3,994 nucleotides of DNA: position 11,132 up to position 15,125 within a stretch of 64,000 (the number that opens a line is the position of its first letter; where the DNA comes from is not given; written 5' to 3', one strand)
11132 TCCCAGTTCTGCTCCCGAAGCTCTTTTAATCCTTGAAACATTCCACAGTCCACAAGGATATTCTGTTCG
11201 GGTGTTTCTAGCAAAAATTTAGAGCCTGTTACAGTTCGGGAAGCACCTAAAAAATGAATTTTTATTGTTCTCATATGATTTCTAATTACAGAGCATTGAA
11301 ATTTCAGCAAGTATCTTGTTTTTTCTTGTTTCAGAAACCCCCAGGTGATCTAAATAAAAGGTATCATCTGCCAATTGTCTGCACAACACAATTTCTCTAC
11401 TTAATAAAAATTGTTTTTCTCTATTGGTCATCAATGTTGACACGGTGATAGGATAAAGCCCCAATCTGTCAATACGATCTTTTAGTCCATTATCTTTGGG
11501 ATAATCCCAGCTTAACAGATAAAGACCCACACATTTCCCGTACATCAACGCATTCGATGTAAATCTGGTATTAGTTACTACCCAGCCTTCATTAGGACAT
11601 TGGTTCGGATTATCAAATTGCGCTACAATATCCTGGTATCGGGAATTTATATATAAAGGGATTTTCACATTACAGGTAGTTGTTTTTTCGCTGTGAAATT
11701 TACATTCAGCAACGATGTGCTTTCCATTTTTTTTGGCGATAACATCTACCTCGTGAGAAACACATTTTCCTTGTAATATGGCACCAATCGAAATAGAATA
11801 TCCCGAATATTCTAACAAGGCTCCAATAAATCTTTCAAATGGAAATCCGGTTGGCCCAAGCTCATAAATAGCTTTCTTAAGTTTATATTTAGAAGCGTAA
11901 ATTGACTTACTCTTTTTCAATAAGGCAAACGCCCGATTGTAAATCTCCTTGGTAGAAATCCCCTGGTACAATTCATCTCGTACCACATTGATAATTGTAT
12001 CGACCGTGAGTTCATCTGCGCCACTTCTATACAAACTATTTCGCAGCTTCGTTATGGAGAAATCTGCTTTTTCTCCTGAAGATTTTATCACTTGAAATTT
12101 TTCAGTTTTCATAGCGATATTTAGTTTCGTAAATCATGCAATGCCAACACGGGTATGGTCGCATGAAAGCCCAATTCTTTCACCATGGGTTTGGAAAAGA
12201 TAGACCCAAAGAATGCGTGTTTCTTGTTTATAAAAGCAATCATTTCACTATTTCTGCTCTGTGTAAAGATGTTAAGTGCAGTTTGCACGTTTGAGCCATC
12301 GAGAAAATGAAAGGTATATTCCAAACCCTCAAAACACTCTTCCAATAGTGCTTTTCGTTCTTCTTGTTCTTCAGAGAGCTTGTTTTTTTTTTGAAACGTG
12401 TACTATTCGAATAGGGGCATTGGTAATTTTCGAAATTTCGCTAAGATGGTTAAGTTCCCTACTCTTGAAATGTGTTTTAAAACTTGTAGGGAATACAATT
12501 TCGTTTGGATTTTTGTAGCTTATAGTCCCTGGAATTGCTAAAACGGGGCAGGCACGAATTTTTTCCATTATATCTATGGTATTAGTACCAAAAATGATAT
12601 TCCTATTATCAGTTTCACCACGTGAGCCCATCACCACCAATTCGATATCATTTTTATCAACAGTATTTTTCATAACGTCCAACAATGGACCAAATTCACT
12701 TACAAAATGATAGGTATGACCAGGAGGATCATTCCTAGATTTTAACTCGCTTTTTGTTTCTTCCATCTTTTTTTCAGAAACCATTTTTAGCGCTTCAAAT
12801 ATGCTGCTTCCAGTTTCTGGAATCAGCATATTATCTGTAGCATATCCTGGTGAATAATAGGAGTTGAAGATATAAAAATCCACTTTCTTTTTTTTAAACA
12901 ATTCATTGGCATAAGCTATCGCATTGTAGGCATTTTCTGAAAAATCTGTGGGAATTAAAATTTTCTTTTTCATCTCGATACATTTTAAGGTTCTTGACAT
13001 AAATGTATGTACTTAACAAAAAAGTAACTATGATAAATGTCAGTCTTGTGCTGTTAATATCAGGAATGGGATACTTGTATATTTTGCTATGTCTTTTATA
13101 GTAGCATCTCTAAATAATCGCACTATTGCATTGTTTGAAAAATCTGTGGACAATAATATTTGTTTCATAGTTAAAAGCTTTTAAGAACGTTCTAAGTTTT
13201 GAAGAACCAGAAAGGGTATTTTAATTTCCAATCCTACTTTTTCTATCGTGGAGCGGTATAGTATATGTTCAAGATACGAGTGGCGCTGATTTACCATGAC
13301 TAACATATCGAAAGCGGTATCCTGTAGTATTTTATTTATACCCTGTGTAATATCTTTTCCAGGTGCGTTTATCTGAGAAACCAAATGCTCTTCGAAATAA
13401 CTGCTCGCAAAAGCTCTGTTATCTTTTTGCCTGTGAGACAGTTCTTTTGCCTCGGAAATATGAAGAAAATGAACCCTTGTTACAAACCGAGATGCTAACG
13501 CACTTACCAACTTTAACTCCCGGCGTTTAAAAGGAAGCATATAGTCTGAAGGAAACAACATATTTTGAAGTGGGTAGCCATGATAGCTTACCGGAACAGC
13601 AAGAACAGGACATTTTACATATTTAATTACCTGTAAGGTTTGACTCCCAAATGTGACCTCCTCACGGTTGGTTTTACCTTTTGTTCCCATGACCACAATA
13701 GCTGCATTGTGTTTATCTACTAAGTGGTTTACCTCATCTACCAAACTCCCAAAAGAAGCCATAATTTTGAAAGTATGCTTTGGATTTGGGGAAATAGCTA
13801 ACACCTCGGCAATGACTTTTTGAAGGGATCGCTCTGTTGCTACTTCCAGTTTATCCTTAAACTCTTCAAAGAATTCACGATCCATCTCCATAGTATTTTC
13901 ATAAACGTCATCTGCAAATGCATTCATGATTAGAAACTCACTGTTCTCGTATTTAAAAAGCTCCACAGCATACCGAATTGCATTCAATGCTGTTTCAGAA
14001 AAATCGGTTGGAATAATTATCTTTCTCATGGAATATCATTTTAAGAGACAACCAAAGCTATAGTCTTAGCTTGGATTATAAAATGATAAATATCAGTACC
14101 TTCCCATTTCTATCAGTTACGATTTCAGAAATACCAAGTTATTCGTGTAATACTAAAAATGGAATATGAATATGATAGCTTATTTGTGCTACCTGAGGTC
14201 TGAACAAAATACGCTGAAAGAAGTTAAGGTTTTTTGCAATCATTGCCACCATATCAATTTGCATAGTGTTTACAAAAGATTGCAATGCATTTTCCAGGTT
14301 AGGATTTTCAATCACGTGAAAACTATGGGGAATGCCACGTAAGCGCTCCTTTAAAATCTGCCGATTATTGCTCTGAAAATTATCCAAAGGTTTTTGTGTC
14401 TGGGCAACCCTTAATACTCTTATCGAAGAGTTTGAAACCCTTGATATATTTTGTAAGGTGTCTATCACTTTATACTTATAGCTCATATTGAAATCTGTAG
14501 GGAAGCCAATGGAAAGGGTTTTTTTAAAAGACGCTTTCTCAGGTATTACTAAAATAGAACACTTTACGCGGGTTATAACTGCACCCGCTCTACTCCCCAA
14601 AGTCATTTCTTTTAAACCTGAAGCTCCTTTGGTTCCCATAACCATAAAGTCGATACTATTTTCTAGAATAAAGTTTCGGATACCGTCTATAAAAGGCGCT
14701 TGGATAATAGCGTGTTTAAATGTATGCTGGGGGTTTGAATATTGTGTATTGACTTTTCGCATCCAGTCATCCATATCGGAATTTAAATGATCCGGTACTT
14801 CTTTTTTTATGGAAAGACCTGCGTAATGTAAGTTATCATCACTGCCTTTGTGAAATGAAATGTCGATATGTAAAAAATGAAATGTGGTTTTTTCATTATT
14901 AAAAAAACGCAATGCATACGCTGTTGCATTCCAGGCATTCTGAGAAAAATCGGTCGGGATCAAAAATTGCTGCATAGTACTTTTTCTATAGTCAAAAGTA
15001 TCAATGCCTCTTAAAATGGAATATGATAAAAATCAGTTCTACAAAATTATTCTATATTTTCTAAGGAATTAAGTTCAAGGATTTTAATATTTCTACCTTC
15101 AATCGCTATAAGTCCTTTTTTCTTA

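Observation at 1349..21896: Eight intergenic copies of a 12-bp TGAY-N4-RTCA palindrome, each at a fixed 23-nt distance from a -7 promoter element: a candidate low-oxygen regulon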

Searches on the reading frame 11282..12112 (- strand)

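Call 5: search_protein_families(library=pfam, proteins=[window:11282-12112:-], max_evalue=0.01)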
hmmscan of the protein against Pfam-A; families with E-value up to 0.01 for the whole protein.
window:11282-12112:- (276 aa): 3 families
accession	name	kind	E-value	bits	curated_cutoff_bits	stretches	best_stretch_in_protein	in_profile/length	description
PF03477.21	ATP-cone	-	2.7e-06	28.2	25.8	1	7-67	2-69/88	ATP cone domain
PF04471.18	Mrr_cat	-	0.00044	20.8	21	1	89-191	6-96/115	Restriction endonuclease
PF22357.2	AF1548-like_C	-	0.0046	17.5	23.9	0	220-271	1-52/56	AF1548-like, C-terminal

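Call 33: search_protein_families(library=ncbifam, proteins=[window:11282-12112:-], max_evalue=0.001)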
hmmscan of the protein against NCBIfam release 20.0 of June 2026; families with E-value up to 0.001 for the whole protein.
window:11282-12112:- (276 aa): 0 families

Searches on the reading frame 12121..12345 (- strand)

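Call 58: search_protein_families(library=pfam, proteins=[window:12121-12345:-], max_evalue=1)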
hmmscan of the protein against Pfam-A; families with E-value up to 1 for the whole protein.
window:12121-12345:- (74 aa): 1 family
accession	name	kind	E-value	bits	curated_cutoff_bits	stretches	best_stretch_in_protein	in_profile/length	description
PF06061.16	Baculo_ME53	-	0.22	11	25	1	10-57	202-251/343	Baculoviridae ME53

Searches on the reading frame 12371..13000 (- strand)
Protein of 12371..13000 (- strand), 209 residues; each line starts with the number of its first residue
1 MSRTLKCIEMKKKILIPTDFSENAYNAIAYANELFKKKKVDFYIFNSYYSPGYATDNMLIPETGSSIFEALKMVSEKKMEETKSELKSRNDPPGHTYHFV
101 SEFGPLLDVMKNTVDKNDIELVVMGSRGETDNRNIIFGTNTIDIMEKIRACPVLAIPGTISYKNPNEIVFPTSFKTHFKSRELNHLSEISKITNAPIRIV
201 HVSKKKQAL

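Call 58: search_protein_families(library=pfam, proteins=[window:12371-13000:-], max_evalue=1)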
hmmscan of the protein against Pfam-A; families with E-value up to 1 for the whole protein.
window:12371-13000:- (209 aa): 1 family
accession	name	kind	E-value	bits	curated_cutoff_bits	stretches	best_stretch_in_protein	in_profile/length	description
PF00582.32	Usp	-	1.5e-14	55.1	24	1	11-157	2-141/141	Universal stress protein family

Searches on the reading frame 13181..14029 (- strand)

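Call 33: search_protein_families(library=ncbifam, proteins=[window:13181-14029:-], max_evalue=0.001)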
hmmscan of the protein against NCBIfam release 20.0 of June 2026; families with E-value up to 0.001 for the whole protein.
window:13181-14029:- (282 aa): 2 families
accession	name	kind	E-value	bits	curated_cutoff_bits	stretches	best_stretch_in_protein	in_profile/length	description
NF012000.0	PRK15456.1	equivalog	1.8e-07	31.3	189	1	3-145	4-141/142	universal stress protein UspG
NF008380.0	PRK11175.1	equivalog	1.8e-05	23.9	227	1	100-150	254-304/313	universal stress protein UspE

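Call 73: search_protein_families(library=pfam, proteins=[window:13181-14029:-], max_evalue=0.0001)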
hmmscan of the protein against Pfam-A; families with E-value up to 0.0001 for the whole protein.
window:13181-14029:- (282 aa): 1 family
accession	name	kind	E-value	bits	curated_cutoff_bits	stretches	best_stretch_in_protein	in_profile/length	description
PF00582.32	Usp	-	5.1e-25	89.1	24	1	1-146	1-141/141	Universal stress protein family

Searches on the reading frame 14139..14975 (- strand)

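Call 73: search_protein_families(library=pfam, proteins=[window:14139-14975:-], max_evalue=0.0001)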
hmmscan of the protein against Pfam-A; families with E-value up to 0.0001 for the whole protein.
window:14139-14975:- (278 aa): 1 family
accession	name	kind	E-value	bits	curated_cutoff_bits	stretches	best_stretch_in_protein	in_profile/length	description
PF00582.32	Usp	-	1.2e-17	65.2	24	1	2-145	3-141/141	Universal stress protein family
